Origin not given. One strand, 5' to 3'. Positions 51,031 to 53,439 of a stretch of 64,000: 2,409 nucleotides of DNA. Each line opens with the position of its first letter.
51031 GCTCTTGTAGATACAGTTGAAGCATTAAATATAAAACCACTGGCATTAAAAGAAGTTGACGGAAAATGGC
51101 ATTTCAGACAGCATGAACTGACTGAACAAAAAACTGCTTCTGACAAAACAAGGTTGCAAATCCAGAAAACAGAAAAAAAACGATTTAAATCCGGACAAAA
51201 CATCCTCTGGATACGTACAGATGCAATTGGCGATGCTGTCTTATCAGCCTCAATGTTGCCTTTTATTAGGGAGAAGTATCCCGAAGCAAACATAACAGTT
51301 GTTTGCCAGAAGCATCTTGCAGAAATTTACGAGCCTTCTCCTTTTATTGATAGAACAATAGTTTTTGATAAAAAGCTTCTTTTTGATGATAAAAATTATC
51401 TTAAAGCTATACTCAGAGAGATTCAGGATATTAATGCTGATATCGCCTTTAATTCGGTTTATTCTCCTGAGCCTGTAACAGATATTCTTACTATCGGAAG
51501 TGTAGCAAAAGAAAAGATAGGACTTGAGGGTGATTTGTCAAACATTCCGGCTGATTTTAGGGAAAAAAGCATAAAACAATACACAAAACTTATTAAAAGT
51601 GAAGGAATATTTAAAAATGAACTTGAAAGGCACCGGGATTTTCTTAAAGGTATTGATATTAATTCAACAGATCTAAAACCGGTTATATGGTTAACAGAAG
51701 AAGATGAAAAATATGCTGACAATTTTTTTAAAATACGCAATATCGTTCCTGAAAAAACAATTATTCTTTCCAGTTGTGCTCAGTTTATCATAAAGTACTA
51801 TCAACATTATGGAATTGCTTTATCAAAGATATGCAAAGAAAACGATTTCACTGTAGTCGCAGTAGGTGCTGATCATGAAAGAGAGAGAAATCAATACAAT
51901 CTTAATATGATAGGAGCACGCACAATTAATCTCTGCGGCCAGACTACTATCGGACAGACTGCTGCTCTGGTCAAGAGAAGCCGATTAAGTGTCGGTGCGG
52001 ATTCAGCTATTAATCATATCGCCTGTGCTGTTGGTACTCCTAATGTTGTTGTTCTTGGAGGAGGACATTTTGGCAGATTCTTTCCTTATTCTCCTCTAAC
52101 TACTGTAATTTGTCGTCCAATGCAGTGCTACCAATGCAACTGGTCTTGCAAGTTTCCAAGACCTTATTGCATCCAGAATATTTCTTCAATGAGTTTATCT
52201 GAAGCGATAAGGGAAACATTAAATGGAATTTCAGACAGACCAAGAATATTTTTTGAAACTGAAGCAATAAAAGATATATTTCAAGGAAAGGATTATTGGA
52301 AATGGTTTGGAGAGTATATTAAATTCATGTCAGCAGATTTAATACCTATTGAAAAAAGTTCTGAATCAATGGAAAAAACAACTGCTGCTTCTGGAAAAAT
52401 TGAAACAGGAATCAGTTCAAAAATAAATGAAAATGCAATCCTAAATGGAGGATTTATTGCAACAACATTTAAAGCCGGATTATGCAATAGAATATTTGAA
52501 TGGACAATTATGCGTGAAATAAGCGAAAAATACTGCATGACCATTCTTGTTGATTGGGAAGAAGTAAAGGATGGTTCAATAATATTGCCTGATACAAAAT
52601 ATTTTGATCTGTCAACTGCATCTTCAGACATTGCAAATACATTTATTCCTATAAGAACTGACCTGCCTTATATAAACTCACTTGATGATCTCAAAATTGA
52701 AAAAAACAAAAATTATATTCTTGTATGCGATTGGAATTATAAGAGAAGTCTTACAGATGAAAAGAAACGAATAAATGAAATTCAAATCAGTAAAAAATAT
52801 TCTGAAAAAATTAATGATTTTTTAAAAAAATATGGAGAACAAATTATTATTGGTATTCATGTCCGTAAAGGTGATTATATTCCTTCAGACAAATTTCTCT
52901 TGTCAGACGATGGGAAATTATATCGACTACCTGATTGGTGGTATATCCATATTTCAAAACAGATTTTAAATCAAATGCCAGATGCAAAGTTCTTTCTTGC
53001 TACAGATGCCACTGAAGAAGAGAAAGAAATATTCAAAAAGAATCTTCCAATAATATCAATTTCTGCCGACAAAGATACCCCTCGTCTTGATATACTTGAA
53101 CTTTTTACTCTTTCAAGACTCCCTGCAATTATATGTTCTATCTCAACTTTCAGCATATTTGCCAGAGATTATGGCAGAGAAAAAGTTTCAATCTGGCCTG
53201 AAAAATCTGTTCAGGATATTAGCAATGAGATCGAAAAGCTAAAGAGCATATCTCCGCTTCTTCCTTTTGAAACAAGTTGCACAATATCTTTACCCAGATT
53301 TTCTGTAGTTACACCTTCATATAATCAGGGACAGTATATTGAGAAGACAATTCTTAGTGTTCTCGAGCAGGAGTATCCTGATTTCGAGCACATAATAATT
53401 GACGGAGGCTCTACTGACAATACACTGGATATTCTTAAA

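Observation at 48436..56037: One 2,533-codon ORF concatenating about eight glycosyltransferase-type modules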

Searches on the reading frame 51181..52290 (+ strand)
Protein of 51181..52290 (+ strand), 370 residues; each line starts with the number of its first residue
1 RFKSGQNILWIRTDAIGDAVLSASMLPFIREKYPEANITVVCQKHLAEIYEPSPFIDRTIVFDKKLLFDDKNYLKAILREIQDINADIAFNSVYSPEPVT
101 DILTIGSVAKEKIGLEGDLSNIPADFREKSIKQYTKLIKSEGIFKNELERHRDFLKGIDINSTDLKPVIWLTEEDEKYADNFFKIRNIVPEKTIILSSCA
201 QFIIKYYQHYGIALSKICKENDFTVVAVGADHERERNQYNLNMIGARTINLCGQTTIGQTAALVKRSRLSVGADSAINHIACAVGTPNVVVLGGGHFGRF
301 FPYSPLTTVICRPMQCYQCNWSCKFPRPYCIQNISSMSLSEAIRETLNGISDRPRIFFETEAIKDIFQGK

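Call 6: search_protein_families(library=pfam, proteins=[window:51181-52290:+], max_evalue=1)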
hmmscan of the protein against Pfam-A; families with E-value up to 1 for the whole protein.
window:51181-52290:+ (370 aa): 1 family
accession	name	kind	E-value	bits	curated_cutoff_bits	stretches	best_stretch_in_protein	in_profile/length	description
PF01075.23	Glyco_transf_9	-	1.5e-20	74.1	22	1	130-319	48-236/247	Glycosyltransferase family 9 (heptosyltransferase)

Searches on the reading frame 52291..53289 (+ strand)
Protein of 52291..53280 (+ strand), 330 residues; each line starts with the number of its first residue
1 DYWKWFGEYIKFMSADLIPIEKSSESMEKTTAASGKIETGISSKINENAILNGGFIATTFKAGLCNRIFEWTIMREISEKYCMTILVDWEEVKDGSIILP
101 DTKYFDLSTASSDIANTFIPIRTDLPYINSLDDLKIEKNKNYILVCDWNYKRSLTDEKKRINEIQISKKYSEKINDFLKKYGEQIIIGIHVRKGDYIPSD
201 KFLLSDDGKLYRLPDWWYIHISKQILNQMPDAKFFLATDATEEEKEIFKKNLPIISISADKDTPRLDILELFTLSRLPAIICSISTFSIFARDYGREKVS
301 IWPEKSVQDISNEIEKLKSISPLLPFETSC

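Call 6: search_protein_families(library=pfam, proteins=[window:52291-53280:+], max_evalue=1)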
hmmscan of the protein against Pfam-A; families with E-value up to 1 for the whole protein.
window:52291-53280:+ (330 aa): 2 families
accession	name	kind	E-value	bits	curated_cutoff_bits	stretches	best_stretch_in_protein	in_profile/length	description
PF01531.22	Glyco_transf_11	-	0.0033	17.1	23.9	1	143-292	117-263/298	Glycosyl transferase family 11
PF15022.11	DUF4522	-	0.049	14.1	27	1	109-180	34-105/117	Protein of unknown function (DUF4522)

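Call 22: search_solved_structures(query=window:52306-53280:+, max_evalue=10)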
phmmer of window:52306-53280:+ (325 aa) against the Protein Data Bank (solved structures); distinct sequences matched with E-value up to 10: 7.
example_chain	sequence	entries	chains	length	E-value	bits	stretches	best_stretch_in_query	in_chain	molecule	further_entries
3keb_A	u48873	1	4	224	0.48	12.9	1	170-205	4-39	Probable thiol peroxidase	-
3ujp_A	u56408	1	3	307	0.9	12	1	277-305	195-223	Mn transporter subunit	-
1xvl_A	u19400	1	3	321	0.97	11.9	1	277-305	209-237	Mn transporter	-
4irm_A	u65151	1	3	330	1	11.8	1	277-305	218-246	Mn transporter; MntC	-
2eje_A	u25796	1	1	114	1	11.8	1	149-187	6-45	General transcription factor II-I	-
6q1c_A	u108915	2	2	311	1.4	11.4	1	268-303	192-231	Periplasmic chelated iron-binding protein YfeA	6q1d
5uxs_A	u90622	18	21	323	1.5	11.3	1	268-303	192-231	Periplasmic chelated iron-binding protein YfeA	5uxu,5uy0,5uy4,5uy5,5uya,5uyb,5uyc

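Call 23: find_homologous_proteins(query=window:52306-53280:+, max_evalue=0.001)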
Query window:52306-53280:+: 2904 candidates shared short words with the query, none scored E <= 0.001.

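Call 26: search_solved_structures(query=A1, max_evalue=10)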
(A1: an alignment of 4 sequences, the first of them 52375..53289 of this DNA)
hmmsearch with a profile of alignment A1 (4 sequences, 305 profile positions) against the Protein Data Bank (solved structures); distinct sequences matched with E-value up to 10: 8.
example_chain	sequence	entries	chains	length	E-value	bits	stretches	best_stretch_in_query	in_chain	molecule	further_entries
6q1c_A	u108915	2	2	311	0.032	16.5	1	246-292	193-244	Periplasmic chelated iron-binding protein YfeA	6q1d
5uxs_A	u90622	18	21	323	0.034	16.4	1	246-292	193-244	Periplasmic chelated iron-binding protein YfeA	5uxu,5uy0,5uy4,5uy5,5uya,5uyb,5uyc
3ujp_A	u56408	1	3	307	0.082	15.2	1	253-283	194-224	Mn transporter subunit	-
1xvl_A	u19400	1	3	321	0.088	15.1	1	253-283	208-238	Mn transporter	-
4irm_A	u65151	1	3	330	0.092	15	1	253-283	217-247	Mn transporter; MntC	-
6tkv_B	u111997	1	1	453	0.52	12.6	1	146-258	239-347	Alpha-(1,6)-fucosyltransferase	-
6cfz_E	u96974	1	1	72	0.72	12.1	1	125-161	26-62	Dad4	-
3keb_A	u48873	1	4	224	1.8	10.8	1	146-182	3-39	Probable thiol peroxidase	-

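Call 27: search_protein_families(library=pfam, alignment_id=A1, max_evalue=1)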
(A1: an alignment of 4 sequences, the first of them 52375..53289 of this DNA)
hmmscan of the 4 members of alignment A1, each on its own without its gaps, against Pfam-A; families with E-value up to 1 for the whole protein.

A. member 1, window:52375-53289:+ (305 aa): 2 families
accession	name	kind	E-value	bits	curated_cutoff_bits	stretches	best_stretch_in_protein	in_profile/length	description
PF01531.22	Glyco_transf_11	-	0.0029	17.3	23.9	1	115-263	117-262/298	Glycosyl transferase family 11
PF15022.11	DUF4522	-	0.046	14.2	27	1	81-152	34-105/117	Protein of unknown function (DUF4522)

B. families by the number of members that match (of 4 scanned): 6 families
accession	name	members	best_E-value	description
PF01531.22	Glyco_transf_11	4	0.00016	Glycosyl transferase family 11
PF19745.5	FUT8_N_cat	2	0.00019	Alpha-(1,6)-fucosyltransferase N- and catalytic domains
PF15022.11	DUF4522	1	0.046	Protein of unknown function (DUF4522)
PF10221.14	Mat89Bb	1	0.054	Cell cycle and development regulator Mat89Bb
PF11801.13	Tom37_C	1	0.11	Tom37 C-terminal domain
PF09567.15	RE_MamI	1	0.11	MamI restriction endonuclease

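Call 43: predict_structure(alignment_id=A1)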
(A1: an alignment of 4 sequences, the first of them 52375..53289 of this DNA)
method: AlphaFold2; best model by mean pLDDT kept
length: 305 residues; sequences in the alignment: 4
mean_pLDDT: 51.6   pTM: 0.49
mean pLDDT of the five models: 51.6, 50.8, 48.1, 47.4, 45.4
residues with pLDDT >= 90: 5; 70-90: 66; 50-70: 56; < 50: 178
segments of 3 or more residues with pLDDT < 50: 1-105, 109-139, 177-180, 230-242, 257-268, 294-305
pLDDT, mean of each block of 10 residues (from residue 1): 31 32 36 35 44 41 30 31 36 42 47 42 34 41 60 72 62 52 69 90 79 73 74 45 54 57 44 74 86 49 27
secondary structure, 60 per line:
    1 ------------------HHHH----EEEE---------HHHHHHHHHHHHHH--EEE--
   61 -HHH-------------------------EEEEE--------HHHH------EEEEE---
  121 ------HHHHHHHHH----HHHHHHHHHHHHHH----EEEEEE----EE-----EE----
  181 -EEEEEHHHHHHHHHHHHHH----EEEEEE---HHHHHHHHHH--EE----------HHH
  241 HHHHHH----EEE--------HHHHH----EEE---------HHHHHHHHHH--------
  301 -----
elements in order: H19-22 E27-30 H40-53 E56-58 E90-94 H103-106 E113-117 H127-135 H140-153 E158-163 E182-186 H187-200 E205-210 H214-223 H238-246 E251-253 H262-266 E271-273 H283-292

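Call 50: fold_search(model_id=the predicted structure, library=pdb)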
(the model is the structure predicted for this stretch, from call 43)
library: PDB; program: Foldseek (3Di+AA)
matches with E <= 10: 916; with E <= 0.001: 17
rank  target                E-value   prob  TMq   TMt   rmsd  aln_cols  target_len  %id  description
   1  9l62_B                3.9e-05  1.00  0.31  0.22  11.7       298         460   13  A novel allosteric covalent inhibitory site of fucosyltransferase 8 revealed by crystal structures (released 2026-01-07)
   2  9l63_B                1.5e-04  1.00  0.32  0.23  10.7       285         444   13  A novel allosteric covalent inhibitory site of fucosyltransferase 8 revealed by crystal structures (released 2026-01-07)
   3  6x5h_D                1.8e-04  0.99  0.28  0.21  11.0       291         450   13  Human Alpha-1,6-fucosyltransferase (FUT8) bound to GDP (released 2020-10-07)
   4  6vle_B                2.5e-04  0.99  0.29  0.21  11.1       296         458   12  Crystal structure of human alpha 1,6-fucosyltransferase, FUT8 in its Apo-form (released 2020-02-26)
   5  6vle_A                2.8e-04  0.98  0.29  0.21  11.0       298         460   13  Crystal structure of human alpha 1,6-fucosyltransferase, FUT8 in its Apo-form (released 2020-02-26)
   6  9l64_B                4.4e-04  0.98  0.30  0.22  12.2       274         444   12  A novel allosteric covalent inhibitory site of fucosyltransferase 8 revealed by crystal structures (released 2026-01-07)
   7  6vlf_B                5.0e-04  0.97  0.29  0.21  11.9       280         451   13  Crystal structure of mouse alpha 1,6-fucosyltransferase, FUT8 in its Apo-form (released 2020-02-26)
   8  9l6e_B                5.4e-04  0.97  0.29  0.21  12.1       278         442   12  A novel allosteric covalent inhibitory site of fucosyltransferase 8 revealed by crystal structures (released 2026-01-07)
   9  2de0                  5.4e-04  0.96  0.29  0.21  12.8       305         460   12  Crystal structure of human alpha 1,6-fucosyltransferase, FUT8 (released 2006-12-26)
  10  5kxq_D                6.1e-04  0.96  0.30  0.29  15.1       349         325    9  mouse POFUT1 in complex with GDP (released 2017-05-17)
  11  5ky2_A                6.5e-04  0.95  0.29  0.26  15.7       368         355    9  mouse POFUT1 in complex with O-glucosylated mouse Factor VII EGF1 and GDP (released 2017-05-17)
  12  6tkv_B                7.4e-04  0.98  0.31  0.23  12.5       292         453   12  Crystal structure of the human FUT8 in complex with GDP and a biantennary complex N-glycan (released 2020-01-29)
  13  5kxq_A                7.4e-04  0.98  0.34  0.32  14.3       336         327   11  mouse POFUT1 in complex with GDP (released 2017-05-17)
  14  5kxq_B                7.4e-04  0.96  0.32  0.30  13.6       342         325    9  mouse POFUT1 in complex with GDP (released 2017-05-17)
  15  5ky0_A                7.4e-04  0.92  0.28  0.25  15.1       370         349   10  mouse POFUT1 in complex with mouse Notch1 EGF12(D464G) and GDP (released 2017-05-17)
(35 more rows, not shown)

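Call 64: search_protein_representatives(alignment_id=A1)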
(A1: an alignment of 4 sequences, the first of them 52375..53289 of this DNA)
Query: 4 sequences, 305 profile positions. Proteins with E-value up to 0.001 (for the whole library): 300; up to 1e-10: 20; up to 1e-30: 6. The best 150 are listed.
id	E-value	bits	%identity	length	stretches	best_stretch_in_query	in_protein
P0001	6.8e-179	609.9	-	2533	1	1-304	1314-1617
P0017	2.3e-102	358.6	-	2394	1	23-292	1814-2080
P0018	1.2e-100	352.9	-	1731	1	25-294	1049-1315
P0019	1.7e-75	270.4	-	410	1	24-291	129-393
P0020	1.5e-62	227.9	-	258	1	27-291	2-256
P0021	3.5e-44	167.5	-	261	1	34-289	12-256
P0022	6.3e-27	110.9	-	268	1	32-283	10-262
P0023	4.8e-25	104.7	-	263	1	34-291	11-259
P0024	2.1e-23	99.3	-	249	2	158-284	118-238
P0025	3.7e-23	98.5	-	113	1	25-128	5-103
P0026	9.6e-22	93.8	-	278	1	34-282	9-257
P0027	5.8e-21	91.3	-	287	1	33-283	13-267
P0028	5.4e-19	84.8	-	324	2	34-240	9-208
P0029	6.1e-18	81.4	-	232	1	158-283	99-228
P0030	6.8e-18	81.2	-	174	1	26-214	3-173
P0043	3.2e-09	52.7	-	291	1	34-278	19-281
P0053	1.4e-07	47.4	-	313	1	26-276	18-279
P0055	2.5e-07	46.5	-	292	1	33-278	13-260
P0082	1.7e-06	43.7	-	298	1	32-263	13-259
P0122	1.2e-05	41.0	-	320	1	34-278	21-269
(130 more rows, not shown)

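Call 66: list_cluster_members(proteins=[P0019, P0021, P0022, P0026, P0027, P0043, P0053, P0055, P0082, P0122])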
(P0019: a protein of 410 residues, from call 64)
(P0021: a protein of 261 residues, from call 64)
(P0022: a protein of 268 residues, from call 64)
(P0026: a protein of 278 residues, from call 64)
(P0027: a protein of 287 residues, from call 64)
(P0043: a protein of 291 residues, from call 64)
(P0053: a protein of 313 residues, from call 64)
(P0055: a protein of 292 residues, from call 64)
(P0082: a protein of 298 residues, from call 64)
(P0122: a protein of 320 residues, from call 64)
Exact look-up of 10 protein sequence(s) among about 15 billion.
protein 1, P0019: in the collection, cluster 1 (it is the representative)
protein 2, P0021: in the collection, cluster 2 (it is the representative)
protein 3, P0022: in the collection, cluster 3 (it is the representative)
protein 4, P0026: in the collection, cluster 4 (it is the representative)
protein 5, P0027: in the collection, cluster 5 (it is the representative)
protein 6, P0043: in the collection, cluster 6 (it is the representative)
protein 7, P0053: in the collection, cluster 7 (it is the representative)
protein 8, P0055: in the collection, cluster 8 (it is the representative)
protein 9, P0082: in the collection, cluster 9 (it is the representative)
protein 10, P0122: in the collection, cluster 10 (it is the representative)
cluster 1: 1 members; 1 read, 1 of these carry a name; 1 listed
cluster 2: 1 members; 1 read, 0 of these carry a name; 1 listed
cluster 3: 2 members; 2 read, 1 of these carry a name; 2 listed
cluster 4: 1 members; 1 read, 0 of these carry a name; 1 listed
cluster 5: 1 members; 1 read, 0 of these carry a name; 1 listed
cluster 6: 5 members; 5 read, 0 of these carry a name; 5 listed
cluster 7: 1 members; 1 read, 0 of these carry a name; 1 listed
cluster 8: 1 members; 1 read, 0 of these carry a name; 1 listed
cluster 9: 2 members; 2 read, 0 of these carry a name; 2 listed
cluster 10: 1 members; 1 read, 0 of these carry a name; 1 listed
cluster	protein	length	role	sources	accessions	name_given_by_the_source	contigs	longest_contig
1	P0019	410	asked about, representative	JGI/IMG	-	hypothetical protein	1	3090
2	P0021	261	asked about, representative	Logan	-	-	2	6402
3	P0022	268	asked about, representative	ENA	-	-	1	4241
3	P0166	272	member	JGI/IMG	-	hypothetical protein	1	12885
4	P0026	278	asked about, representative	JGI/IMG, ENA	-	-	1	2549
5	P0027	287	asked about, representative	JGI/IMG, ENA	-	-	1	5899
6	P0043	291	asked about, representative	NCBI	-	-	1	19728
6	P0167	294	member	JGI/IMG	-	-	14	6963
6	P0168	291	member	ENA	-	-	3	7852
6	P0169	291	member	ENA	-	-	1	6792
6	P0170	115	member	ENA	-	-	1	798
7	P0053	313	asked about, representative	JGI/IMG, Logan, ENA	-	-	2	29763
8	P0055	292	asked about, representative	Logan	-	-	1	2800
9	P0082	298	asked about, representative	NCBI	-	-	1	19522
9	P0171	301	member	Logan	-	-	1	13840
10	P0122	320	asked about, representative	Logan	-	-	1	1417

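Call 67: search_solved_structures(query=A4, max_evalue=1, show_alignments=1)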
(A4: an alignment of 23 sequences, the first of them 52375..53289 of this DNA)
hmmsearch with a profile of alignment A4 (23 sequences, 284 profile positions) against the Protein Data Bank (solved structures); distinct sequences matched with E-value up to 1: 20.
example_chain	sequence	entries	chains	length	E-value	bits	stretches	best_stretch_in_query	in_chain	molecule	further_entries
6tkv_B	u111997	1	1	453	8.8e-09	38.2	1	131-247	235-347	Alpha-(1,6)-fucosyltransferase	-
6x5s_A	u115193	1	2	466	3.2e-08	36.3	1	131-247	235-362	Alpha-(1,6)-fucosyltransferase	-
6tkv_A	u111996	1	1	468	3.2e-08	36.3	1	131-247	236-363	Alpha-(1,6)-fucosyltransferase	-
6vlf_A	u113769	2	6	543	3.4e-08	36.3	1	131-247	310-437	Alpha-(1,6)-fucosyltransferase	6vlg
6vld_A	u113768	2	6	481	3.4e-08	36.2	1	131-247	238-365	Alpha-(1,6)-fucosyltransferase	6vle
9l62_A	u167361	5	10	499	3.8e-08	36.1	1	131-247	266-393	Alpha-(1,6)-fucosyltransferase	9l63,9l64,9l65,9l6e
2de0_X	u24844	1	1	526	4.1e-08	36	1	131-247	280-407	Alpha-(1,6)-fucosyltransferase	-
6x5h_A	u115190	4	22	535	4.2e-08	36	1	131-247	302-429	Alpha-(1,6)-fucosyltransferase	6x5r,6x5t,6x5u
2hhc_A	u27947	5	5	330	2e-07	33.7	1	94-253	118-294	Nodulation fucosyltransferase NodZ | Nodulation fucosyltransferase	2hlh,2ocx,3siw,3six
8ay1_A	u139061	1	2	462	1e-06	31.4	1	143-248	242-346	GDP-fucose protein O-fucosyltransferase 2,Spondin-1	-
5foe_A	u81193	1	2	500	1.2e-06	31.2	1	144-248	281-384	GDP-fucose protein O-fucosyltransferase 2,Thrombospondin-1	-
4ap5_A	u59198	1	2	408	0.00033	23.2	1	147-249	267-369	GDP-FUCOSE PROTEIN O-FUCOSYLTRANSFERASE 2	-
4ap6_A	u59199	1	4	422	0.00036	23.1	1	147-249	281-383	GDP-FUCOSE PROTEIN O-FUCOSYLTRANSFERASE 2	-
9nqh_A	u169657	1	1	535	0.0013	21.2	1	223-259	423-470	Probable fucosyltransferase 4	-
5kx6_A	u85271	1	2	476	0.05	16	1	223-264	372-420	Galactoside 2-alpha-L-fucosyltransferase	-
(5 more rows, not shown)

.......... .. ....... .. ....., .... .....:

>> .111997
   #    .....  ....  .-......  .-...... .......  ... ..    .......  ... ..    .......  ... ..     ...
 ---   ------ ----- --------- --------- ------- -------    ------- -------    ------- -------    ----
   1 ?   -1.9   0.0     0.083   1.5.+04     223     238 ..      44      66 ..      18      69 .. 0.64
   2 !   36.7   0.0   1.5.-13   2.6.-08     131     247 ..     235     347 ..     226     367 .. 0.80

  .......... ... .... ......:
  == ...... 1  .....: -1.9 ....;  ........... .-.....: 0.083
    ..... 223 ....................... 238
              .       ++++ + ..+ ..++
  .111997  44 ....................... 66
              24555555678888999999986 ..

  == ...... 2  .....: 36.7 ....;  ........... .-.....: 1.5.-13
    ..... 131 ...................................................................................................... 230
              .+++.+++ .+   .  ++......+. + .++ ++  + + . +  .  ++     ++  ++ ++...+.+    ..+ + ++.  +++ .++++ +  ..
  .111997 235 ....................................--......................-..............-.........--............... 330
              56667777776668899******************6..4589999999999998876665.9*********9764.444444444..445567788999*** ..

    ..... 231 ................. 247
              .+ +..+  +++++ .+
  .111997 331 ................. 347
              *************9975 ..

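Call 107: find_related_loci(query=A1, collection=metagenome_contigs, flank=10000)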
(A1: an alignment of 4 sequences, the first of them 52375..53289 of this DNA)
Query A1 (305 aa) in metagenome_contigs; peptide patterns used: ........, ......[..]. (x = any residue, [..] = any of these).
164 stretches matched a pattern; 1 encode a relative of the query (tblastn E <= 1e-3); 1 distinct loci.
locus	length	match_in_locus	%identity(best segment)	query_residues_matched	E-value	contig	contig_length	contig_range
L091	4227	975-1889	75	1-305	4e-163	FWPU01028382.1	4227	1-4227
